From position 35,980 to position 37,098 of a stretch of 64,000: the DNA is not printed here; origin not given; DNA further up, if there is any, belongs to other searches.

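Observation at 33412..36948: NMNAT-like nucleotidyltransferase fused in front of glutamine-dependent NAD synthetase (1178 aa)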

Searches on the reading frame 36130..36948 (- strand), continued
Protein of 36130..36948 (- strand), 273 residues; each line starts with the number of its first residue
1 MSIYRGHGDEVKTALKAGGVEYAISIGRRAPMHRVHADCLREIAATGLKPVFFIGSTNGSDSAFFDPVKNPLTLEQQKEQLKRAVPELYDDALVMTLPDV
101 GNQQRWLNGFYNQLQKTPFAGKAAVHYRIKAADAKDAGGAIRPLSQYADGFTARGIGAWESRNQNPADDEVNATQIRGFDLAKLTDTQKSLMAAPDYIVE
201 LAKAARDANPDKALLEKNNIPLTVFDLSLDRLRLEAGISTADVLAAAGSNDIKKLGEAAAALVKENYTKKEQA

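Call 62: fold_search(model_id=the predicted structure, library=viral)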
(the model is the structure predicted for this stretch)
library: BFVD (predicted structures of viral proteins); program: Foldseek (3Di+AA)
matches with E <= 10: 859; with E <= 0.001: 10
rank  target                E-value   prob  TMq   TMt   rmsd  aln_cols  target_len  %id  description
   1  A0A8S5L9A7            4.7e-05  1.00  0.44  0.67   4.8       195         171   17  Bifunctional nicotinamide mononucleotide adenylyltransferase/ADP-ribose pyrophosphatase [Myoviridae sp. ctPuP5]
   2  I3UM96                4.7e-05  1.00  0.44  0.34   8.0       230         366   13  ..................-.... protein [Colwellia phage 9A]
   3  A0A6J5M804            1.1e-04  1.00  0.39  0.33   7.0       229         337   12  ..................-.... domain-containing protein [uncultured Caudovirales phage]
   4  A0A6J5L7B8            1.3e-04  1.00  0.42  0.22   7.8       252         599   15  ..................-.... domain-containing protein [uncultured Caudovirales phage]
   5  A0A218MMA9            1.4e-04  1.00  0.35  0.21   8.2       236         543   14  Putative cytitidyltransferase [uncultured virus]
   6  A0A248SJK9            1.5e-04  1.00  0.33  0.26   7.5       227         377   11  (no name in the UniProt tables at hand)
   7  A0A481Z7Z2            2.5e-04  1.00  0.36  0.43   8.5       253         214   11  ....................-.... protein [Pithovirus LCPAC302]
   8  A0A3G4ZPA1            3.8e-04  1.00  0.43  0.55   6.3       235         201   14  Nicotinate (Nicotinamide) nucleotide adenylyltransferase [Terrestrivirus sp.]
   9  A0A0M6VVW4            8.2e-04  1.00  0.40  0.21   7.0       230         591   13  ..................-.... domain-containing protein [Synechococcus phage S-PM2]
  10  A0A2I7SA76            8.7e-04  1.00  0.41  0.55   5.3       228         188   12  (no name in the UniProt tables at hand)
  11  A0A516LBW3            1.1e-03  1.00  0.39  0.17   6.0       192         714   19  (no name in the UniProt tables at hand)
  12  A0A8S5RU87            1.2e-03  1.00  0.42  0.57   5.5       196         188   13  Citrate lyase ligase [Ackermannviridae sp.]
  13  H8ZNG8                1.5e-03  1.00  0.40  0.17   5.3       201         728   17  NrdB ribonucleotide reductase A subunit [Synechococcus phage metaG-MbCM1]
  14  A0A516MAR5            2.3e-03  0.84  0.30  0.11  15.3       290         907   14  (no name in the UniProt tables at hand)
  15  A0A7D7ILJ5            3.9e-03  0.98  0.41  0.21   9.2       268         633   13  (no name in the UniProt tables at hand)
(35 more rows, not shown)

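Call 65: find_homologous_proteins(query=A1, max_evalue=1e-10)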
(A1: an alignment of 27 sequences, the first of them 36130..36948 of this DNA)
Query A1 (27 sequences) (273 aa, profile of the alignment): 19 proteins with E <= 1e-10 among 8000 candidates.
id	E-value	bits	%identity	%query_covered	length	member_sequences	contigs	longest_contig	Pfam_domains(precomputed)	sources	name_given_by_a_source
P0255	3.6e-116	405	61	90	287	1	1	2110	-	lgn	-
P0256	1.0e-113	397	57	97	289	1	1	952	-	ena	-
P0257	4.0e-112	392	57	98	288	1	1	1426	-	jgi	jgi:hypothetical protein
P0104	1.7e-109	383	58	98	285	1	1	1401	-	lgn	-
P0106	1.8e-108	380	48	96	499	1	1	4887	PF13793.13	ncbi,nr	ncbi:MAG: ribose-phosphate pyrophosphokinase-like domain-containing protein, partial [Proteobacteria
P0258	3.1e-106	373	57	98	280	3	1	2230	-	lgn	-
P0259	3.2e-103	363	53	97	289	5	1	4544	-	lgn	-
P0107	9.6e-103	361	53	97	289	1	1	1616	-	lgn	-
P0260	3.0e-101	356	52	100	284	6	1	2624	-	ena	-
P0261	1.2e-98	348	48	100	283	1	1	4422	-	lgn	-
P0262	2.1e-97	344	47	100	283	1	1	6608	-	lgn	-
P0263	1.2e-75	272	41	96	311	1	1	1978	-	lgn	-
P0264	2.0e-53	199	39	78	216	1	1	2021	-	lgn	-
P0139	3.8e-48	182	42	72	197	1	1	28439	-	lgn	-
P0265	8.0e-46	175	38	73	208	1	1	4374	-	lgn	-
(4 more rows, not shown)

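Call 66: find_encoding_contigs(protein=P0262, flank=6000, max_places=3)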
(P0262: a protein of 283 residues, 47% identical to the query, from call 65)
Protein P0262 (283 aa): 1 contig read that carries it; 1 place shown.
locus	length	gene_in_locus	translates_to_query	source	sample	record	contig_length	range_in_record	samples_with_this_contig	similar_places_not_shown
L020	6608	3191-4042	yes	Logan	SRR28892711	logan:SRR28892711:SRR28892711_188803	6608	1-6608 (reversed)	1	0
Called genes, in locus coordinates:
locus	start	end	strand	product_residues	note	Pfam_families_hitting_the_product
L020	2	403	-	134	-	?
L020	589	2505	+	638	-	PF17767:NAPRTase_N, PF02749:QRPTase_N (weak)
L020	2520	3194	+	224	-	PF00857:Isochorismatase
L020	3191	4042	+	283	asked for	-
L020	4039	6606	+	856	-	?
